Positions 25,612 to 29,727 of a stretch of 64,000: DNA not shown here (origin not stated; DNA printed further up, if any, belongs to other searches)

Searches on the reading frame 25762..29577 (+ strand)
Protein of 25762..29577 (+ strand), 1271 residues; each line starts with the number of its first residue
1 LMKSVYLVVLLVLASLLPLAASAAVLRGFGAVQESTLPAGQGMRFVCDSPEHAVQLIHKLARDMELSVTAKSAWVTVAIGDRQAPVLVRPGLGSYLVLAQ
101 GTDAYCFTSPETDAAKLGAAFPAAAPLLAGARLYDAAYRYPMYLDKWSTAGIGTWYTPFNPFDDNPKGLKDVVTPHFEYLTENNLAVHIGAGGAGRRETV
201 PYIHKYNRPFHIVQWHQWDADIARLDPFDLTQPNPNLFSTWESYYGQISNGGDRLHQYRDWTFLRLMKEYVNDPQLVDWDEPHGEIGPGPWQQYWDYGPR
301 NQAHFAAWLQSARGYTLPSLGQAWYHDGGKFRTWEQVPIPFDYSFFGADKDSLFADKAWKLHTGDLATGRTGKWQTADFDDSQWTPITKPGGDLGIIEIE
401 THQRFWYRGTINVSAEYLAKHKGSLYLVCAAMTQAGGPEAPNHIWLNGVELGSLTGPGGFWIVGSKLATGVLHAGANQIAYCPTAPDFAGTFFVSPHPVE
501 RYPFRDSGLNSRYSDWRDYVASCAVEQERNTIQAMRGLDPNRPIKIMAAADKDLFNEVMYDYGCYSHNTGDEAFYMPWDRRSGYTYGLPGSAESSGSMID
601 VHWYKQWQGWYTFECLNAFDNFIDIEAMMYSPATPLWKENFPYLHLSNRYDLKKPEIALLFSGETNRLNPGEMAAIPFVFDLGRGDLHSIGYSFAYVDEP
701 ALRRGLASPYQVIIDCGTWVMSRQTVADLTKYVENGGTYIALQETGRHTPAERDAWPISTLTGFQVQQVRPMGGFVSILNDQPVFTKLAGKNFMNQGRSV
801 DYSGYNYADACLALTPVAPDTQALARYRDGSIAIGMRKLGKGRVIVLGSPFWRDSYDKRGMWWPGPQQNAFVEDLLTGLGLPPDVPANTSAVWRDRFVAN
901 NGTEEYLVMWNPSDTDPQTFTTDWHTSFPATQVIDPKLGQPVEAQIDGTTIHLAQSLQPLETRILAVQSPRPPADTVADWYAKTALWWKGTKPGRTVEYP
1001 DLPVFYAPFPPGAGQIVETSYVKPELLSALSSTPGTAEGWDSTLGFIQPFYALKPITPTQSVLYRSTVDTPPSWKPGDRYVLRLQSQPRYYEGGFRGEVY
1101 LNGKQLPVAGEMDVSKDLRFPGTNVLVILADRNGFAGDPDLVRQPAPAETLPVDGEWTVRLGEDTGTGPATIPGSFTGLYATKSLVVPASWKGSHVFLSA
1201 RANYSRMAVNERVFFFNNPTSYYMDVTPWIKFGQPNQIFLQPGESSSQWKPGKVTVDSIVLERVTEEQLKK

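Call 89: search_protein_families(library=pfam, proteins=[window:25762-29577:+])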
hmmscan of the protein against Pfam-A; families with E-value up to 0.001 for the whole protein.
window:25762-29577:+ (1271 aa): 1 family
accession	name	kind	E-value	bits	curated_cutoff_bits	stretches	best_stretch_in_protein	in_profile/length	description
PF08532.16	Glyco_hydro_42M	-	0.0002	21.4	25.8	1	708-856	56-193/207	Beta-galactosidase trimerisation domain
